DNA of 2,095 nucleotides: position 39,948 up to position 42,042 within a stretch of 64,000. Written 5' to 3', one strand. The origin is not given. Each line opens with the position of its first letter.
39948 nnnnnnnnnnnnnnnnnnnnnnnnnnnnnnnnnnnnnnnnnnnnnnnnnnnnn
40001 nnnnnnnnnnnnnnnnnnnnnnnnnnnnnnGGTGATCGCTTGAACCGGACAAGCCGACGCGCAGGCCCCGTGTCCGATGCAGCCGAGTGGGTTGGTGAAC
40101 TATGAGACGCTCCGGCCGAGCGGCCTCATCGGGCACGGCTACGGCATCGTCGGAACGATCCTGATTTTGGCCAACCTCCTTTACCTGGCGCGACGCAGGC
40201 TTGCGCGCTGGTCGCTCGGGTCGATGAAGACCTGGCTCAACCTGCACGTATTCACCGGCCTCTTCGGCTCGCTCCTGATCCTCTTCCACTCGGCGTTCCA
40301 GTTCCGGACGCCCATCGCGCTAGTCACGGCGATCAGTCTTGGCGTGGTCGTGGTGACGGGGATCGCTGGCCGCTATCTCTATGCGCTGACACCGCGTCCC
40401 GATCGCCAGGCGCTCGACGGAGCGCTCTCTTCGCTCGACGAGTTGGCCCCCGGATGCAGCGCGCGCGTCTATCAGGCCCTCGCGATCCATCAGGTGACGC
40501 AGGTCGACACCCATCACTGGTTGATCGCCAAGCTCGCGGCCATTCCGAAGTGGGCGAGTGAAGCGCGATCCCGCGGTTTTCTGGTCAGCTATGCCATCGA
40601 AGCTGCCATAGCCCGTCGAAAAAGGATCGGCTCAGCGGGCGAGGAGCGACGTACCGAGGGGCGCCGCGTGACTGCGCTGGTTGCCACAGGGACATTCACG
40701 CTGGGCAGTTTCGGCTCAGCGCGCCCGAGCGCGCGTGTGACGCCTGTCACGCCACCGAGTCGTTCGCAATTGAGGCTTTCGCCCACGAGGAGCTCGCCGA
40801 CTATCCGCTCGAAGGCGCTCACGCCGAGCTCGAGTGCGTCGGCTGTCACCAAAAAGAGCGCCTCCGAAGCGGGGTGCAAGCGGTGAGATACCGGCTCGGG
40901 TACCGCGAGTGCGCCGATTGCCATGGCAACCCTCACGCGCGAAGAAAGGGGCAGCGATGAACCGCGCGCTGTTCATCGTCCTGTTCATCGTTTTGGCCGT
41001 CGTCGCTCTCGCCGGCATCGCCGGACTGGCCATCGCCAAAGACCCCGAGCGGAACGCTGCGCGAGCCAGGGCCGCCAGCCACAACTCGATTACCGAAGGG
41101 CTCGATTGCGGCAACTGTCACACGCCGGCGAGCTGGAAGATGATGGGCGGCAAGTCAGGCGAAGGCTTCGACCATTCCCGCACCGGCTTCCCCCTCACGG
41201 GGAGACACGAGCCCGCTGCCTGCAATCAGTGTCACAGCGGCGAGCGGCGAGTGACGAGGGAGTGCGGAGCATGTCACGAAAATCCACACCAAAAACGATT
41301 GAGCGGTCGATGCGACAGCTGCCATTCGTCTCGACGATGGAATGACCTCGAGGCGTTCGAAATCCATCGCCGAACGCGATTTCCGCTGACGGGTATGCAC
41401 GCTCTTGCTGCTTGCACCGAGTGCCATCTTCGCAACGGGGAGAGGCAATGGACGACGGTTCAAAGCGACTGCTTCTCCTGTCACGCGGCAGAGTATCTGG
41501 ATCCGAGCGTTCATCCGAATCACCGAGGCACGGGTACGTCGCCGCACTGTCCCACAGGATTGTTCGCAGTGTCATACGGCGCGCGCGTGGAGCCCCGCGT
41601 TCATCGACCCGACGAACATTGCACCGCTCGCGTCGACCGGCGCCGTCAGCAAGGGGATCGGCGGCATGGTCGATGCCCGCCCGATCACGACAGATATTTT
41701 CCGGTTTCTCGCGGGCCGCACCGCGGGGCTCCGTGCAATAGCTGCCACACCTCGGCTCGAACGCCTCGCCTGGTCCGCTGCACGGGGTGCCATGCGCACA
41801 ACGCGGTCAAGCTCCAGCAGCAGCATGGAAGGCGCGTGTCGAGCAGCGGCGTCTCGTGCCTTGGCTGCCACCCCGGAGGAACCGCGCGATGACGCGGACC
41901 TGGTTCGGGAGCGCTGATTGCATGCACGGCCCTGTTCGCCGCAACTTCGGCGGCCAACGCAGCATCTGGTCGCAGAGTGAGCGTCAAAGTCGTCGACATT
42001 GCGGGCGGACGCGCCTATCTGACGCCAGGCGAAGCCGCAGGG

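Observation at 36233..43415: Multihaem cytochrome, membrane and beta-barrel cluster: candidate trans-envelope electron conduit (47 CxxCH motifs in ~7 kb)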

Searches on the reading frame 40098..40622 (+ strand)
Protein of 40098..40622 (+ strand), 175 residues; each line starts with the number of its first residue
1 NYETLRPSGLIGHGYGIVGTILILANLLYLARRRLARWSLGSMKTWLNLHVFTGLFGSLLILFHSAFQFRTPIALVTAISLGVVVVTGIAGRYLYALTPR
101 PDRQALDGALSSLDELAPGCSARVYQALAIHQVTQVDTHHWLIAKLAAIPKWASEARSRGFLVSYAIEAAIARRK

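Call 18: find_homologous_proteins(query=window:40098-40622:+, max_evalue=0.001)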
Query window:40098-40622:+ (175 aa): 434 proteins with E <= 0.001 among 1643 candidates; the best 120 are listed.
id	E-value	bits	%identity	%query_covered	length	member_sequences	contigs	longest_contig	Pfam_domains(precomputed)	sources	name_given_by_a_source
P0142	9.1e-108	375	100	100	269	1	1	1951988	-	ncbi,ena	-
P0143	3.6e-102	357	99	95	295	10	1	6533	-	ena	-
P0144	1.1e-99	349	95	96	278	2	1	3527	-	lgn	-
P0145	1.7e-97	342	93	96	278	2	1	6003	-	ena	-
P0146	2.9e-94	331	88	96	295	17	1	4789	-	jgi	-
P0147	2.1e-92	325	88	97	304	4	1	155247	-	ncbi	-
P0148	4.7e-92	324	87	97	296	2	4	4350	-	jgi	jgi:hypothetical protein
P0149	8.4e-92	323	89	95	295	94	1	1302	-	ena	-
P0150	1.4e-91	322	86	97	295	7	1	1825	-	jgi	jgi:hypothetical protein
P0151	1.4e-91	322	88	97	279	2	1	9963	-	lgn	-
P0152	4.8e-91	321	88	95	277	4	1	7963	-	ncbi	ncbi:MAG: hypothetical protein WBB42_04520 [Polyangiales bacterium]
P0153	1.1e-90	320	87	95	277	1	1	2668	-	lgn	-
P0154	1.6e-90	319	88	95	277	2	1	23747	-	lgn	-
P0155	4.3e-90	318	85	97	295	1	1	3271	-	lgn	-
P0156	5.0e-90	317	85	97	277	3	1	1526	PF01292.27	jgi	jgi:hypothetical protein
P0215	3.6e-48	181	51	95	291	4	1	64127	-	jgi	-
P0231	2.6e-46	175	53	91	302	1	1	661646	-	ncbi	-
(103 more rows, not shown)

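Call 31: search_protein_families(library=pfam, alignment_id=A2, max_evalue=0.1)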
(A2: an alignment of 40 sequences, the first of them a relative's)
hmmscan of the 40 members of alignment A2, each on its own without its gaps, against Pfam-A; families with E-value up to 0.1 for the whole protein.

A. member 1, P0147 (304 aa): 4 families
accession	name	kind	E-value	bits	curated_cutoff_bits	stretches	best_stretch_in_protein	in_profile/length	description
PF01292.26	Ni_hydr_CYTB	-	0.00099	19.4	30.1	1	264-299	133-168/179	Prokaryotic cytochrome b561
PF01794.25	Ferric_reduct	-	0.024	15.1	28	0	76-129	2-56/121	Ferric reductase like transmembrane component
PF14358.11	DUF4405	-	0.049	14.6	26.7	1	269-294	41-66/66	Domain of unknown function (DUF4405)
PF06941.18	NT5C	-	0.065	13.5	24.8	0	163-214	66-118/180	5' nucleotidase, deoxy (Pyrimidine), cytosolic type C protein (NT5C)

B. families by the number of members that match (of 40 scanned): 11 families
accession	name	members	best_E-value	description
PF14358.11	DUF4405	39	2.4e-07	Domain of unknown function (DUF4405)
PF01292.26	Ni_hydr_CYTB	20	0.00023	Prokaryotic cytochrome b561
PF01794.25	Ferric_reduct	13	0.0038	Ferric reductase like transmembrane component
PF10177.14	DUF2371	2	0.072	Uncharacterised conserved protein (DUF2371)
PF15420.11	Abhydrolase_9_N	1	0.003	Alpha/beta-hydrolase family N-terminus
PF03929.21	PepSY_TM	1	0.0074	PepSY-associated TM region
PF23130.1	IcmW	1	0.021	IcmW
PF18969.5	DUF5708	1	0.031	Family of unknown function (DUF5708)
PF21898.1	Sarcolamban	1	0.052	Sarcolamban protein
PF06941.18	NT5C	1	0.065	5' nucleotidase, deoxy (Pyrimidine), cytosolic type C protein (NT5C)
PF07584.16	BatA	1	0.067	Aerotolerance regulator N-terminal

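Call 33: find_encoding_contigs(protein=P0143, flank=10000, max_places=3)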
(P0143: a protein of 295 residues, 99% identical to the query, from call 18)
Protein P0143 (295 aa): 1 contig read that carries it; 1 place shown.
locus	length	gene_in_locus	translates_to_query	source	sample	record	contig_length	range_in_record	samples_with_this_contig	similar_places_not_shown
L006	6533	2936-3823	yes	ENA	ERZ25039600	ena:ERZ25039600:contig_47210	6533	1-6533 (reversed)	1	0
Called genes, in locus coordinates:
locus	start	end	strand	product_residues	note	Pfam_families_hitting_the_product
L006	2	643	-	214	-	?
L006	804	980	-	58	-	-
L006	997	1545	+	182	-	-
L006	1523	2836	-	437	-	PF13237:Fer4_10, PF14697:Fer4_21 (weak), PF12838:Fer4_7 (weak), PF00890:FAD_binding_2 (weak), PF01266:DAO, PF07992:Pyr_redox_2, PF12831:FAD_oxidored (weak), PF13738:Pyr_redox_3, +6 more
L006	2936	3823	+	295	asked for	-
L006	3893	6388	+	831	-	PF02085:Cytochrom_CIII (faint), PF14522:Cytochrome_C7 (faint), PF14537:Cytochrom_c3_2 (faint), PF22113:Mtrc-MtrF_II-IV_dom (faint)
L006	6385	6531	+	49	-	?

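Call 38: predict_structure(alignment_id=A2)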
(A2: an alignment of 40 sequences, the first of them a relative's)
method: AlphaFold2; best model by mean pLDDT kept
length: 304 residues; sequences in the alignment: 40
mean_pLDDT: 86.2   pTM: 0.74
mean pLDDT of the five models: 86.2, 86.0, 84.4, 82.8, 80.2
residues with pLDDT >= 90: 143; 70-90: 131; 50-70: 15; < 50: 15
segments of 3 or more residues with pLDDT < 50: 1-9, 300-304
pLDDT, mean of each block of 10 residues (from residue 1): 46 63 84 92 87 85 84 86 83 75 84 89 75 85 91 91 97 97 97 90 95 97 97 93 98 97 94 93 87 68 43
secondary structure, 60 per line:
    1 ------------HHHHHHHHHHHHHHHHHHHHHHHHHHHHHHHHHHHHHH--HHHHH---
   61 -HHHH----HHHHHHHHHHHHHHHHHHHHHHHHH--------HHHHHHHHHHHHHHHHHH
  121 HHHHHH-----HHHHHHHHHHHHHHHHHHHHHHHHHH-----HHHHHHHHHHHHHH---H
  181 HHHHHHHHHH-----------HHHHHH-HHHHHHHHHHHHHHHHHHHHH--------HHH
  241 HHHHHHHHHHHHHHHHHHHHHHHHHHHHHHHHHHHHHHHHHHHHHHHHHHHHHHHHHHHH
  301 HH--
elements in order: H13-50 H53-57 H62-65 H70-94 H103-126 H132-157 H163-176 H180-190 H202-207 H209-229 H238-302

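Call 41: search_protein_families(library=ncbifam, proteins=[L006:3893-6388:+], max_evalue=0.01)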
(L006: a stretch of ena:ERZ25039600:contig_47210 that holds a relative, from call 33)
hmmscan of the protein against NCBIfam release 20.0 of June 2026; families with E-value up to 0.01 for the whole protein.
L006:3893-6388:+ (831 aa): 2 families
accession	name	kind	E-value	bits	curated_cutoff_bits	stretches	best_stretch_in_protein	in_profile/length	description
TIGR03508.1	decahem_SO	subfamily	2e-07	30.8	192.2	1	152-407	4-249/258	DmsE family decaheme c-type cytochrome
NF045713.1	CxxCH_16_HmcA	equivalog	0.0016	17.1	400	1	371-467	320-395/541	sulfate respiration complex hexadecaheme cytochrome HmcA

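Call 42: fold_search(model_id=the predicted structure, library=pdb)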
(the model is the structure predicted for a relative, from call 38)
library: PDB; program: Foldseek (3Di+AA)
matches with E <= 10: 164; with E <= 0.001: 0
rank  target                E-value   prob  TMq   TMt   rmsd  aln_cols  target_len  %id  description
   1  7aam_B                5.2e-01  0.13  0.15  0.16  26.3       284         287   12  Crystal structure of the F-BAR domain of PSTIPIP1 bound to the CTH domain of the phosphatase LYP (released 2022-02-23)
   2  7aam_A                6.3e-01  0.12  0.15  0.16  26.2       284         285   12  Crystal structure of the F-BAR domain of PSTIPIP1 bound to the CTH domain of the phosphatase LYP (released 2022-02-23)
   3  7aal_A                6.6e-01  0.12  0.15  0.16  26.3       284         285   12  Crystal structure of the F-BAR domain of PSTIPIP1, G258A mutant (released 2022-02-23)
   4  7aan_B                6.9e-01  0.11  0.15  0.16  26.3       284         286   12  Crystal structure of the F-BAR domain of PSTIPIP1 (released 2022-02-23)
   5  3qf4_A                8.8e-01  0.11  0.16  0.10  26.0       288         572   13  Crystal structure of a heterodimeric ABC transporter in its inward-facing conformation (released 2012-03-28)
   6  9g2r_E                1.2e+00  0.08  0.15  0.17  24.1       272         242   10  Endophilin B1 dimers bound to nanodiscs (released 2024-08-07)
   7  7sqc_1W               1.5e+00  0.09  0.16  0.18  34.7       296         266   10  Ciliary C1 central pair apparatus isolated from Chlamydomonas reinhardtii (released 2022-04-13)
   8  8d9p                  1.5e+00  0.08  0.14  0.20  30.3       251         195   13  De Novo Photosynthetic Reaction Center Protein Equipped with Heme B and Mn(II) cations (released 2022-09-28)
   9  5vjs                  1.6e+00  0.09  0.15  0.21  31.1       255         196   11  De Novo Photosynthetic Reaction Center Protein Equipped with Heme B, a synthetic Zn porphyrin, and Zn(II) cations (released 2018-04-25)
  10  2oex_A                1.6e+00  0.06  0.15  0.13  27.6       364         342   12  Structure of ALIX/AIP1 V Domain (released 2007-03-27)
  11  7zeu_D                1.6e+00  0.04  0.13  0.12  35.8       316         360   10  Crystal structure of human Clusterin, crystal form II (released 2023-10-11)
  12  7sqc_1Y               1.8e+00  0.06  0.14  0.15  34.8       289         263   12  Ciliary C1 central pair apparatus isolated from Chlamydomonas reinhardtii (released 2022-04-13)
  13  8vp9_A                1.8e+00  0.04  0.13  0.07  27.1       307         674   12  Cryo-EM structure of the cysteine-free ABC transporter PCAT1 bound with ADP and Substrate (released 2024-10-30)
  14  1tt9_A                1.9e+00  0.06  0.13  0.09  25.9       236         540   14  Structure of the bifunctional and Golgi associated formiminotransferase cyclodeaminase octamer (released 2005-06-28)
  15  5vju                  2.0e+00  0.09  0.16  0.23  31.0       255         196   11  De Novo Photosynthetic Reaction Center Protein Variant Equipped with His-Tyr H-bond, Heme B, and Cd(II) ions (released 2018-04-25)
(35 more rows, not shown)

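Call 59: find_encoding_contigs(protein=P0231, flank=9000, max_places=1)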
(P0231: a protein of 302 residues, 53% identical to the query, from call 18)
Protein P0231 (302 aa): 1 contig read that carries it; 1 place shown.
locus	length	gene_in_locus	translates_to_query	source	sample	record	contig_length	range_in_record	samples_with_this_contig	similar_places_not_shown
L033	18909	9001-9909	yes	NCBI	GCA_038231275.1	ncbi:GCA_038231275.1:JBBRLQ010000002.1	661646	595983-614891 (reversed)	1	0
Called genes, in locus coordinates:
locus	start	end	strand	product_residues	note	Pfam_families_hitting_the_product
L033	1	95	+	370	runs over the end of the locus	PF00512:HisKA, PF02518:HATPase_c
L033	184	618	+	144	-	-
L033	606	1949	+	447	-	PF00037:Fer4 (weak), PF12797:Fer4_2 (weak), PF13237:Fer4_10, PF14697:Fer4_21, PF07992:Pyr_redox_2, PF13738:Pyr_redox_3, PF13434:Lys_Orn_oxgnase (weak), PF00070:Pyr_redox (weak), +5 more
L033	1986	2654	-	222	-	-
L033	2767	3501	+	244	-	-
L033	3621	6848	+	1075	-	PF09698:GSu_C4xC__C2xCH (faint), PF14522:Cytochrome_C7 (faint), PF14537:Cytochrom_c3_2 (faint), PF22113:Mtrc-MtrF_II-IV_dom (faint)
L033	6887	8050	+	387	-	PF22113:Mtrc-MtrF_II-IV_dom (faint), PF02085:Cytochrom_CIII (faint), PF14537:Cytochrom_c3_2 (faint), PF14522:Cytochrome_C7 (weak)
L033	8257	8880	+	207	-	-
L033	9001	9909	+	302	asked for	-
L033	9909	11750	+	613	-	PF02085:Cytochrom_CIII (faint), PF14522:Cytochrome_C7 (faint), PF14537:Cytochrom_c3_2 (faint), PF22113:Mtrc-MtrF_II-IV_dom (faint)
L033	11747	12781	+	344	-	PF02085:Cytochrom_CIII (faint), PF14522:Cytochrome_C7 (faint)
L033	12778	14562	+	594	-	-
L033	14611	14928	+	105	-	PF01022:HTH_5, PF12802:MarR_2 (weak), PF12840:HTH_20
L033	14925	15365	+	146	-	PF10604:Polyketide_cyc2, PF08327:AHSA1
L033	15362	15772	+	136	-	PF13564:DoxX_2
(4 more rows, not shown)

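Call 60: find_encoding_contigs(protein=P0215, flank=9000, max_places=1)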
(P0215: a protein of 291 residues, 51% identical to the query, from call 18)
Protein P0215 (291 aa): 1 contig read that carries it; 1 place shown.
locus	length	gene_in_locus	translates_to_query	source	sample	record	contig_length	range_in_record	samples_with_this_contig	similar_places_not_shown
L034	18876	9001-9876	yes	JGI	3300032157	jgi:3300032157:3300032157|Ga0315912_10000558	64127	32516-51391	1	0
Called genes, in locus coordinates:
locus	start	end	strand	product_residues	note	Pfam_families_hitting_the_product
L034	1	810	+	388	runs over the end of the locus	PF04773:FecR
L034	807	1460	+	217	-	-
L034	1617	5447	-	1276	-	PF13428:TPR_14 (faint), PF01841:Transglut_core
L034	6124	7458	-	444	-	PF12797:Fer4_2 (weak), PF12837:Fer4_6 (weak), PF13237:Fer4_10, PF14697:Fer4_21, PF12838:Fer4_7 (weak), PF00890:FAD_binding_2 (weak), PF07992:Pyr_redox_2, PF13738:Pyr_redox_3, +7 more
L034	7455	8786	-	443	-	PF02085:Cytochrom_CIII (faint), PF22113:Mtrc-MtrF_II-IV_dom (faint), PF09699:Paired_CXXCH_1 (faint), PF14537:Cytochrom_c3_2 (faint), PF14522:Cytochrome_C7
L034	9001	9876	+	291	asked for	-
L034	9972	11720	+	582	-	PF02085:Cytochrom_CIII (faint), PF14522:Cytochrome_C7 (faint), PF14537:Cytochrom_c3_2 (faint), PF22113:Mtrc-MtrF_II-IV_dom (faint)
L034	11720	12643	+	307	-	PF02085:Cytochrom_CIII (faint), PF14537:Cytochrom_c3_2 (faint), PF14522:Cytochrome_C7 (weak)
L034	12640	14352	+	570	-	-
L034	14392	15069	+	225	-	-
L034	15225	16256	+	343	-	PF00248:Aldo_ket_red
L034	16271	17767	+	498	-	-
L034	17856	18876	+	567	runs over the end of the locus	-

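Call 75: find_encoding_contigs(protein=P0142, flank=3000, max_places=3)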
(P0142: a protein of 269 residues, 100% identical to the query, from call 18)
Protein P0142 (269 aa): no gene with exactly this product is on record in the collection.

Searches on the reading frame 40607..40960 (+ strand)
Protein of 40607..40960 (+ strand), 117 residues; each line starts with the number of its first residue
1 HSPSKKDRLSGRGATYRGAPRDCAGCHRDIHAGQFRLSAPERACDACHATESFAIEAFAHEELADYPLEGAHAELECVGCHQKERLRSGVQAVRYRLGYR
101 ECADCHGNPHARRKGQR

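Call 6: search_protein_families(library=pfam, proteins=[window:40607-40960:+], max_evalue=0.01)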
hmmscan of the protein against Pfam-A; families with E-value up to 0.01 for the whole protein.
window:40607-40960:+ (117 aa): 4 families
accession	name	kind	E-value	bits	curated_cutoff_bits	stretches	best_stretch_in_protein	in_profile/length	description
PF14522.11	Cytochrome_C7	-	8.8e-06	25.9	24.8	0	73-112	12-54/67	Cytochrome c7 and related cytochrome c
PF14537.11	Cytochrom_c3_2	-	0.0001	23.1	25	1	22-83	8-66/79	Cytochrome c3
PF22113.1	Mtrc-MtrF_II-IV_dom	-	0.0022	18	30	0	76-112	8-41/176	Outer membrane cytochrome MtrC/MtrF-like, domains II/IV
PF02085.21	Cytochrom_CIII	-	0.0069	17.1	22.9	0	22-106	32-101/101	Class III cytochrome C family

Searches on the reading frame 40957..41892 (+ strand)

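Call 6: search_protein_families(library=pfam, proteins=[window:40957-41892:+], max_evalue=0.01)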
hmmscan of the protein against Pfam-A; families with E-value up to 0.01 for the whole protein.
window:40957-41892:+ (311 aa): 3 families
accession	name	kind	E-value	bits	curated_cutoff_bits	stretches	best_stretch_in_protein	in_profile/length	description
PF14522.11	Cytochrome_C7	-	1.5e-09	38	24.8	2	41-108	4-67/67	Cytochrome c7 and related cytochrome c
PF02085.21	Cytochrom_CIII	-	9.6e-07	29.5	22.9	1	254-305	27-82/101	Class III cytochrome C family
PF14537.11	Cytochrom_c3_2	-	0.00063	20.6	25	0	151-178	7-35/79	Cytochrome c3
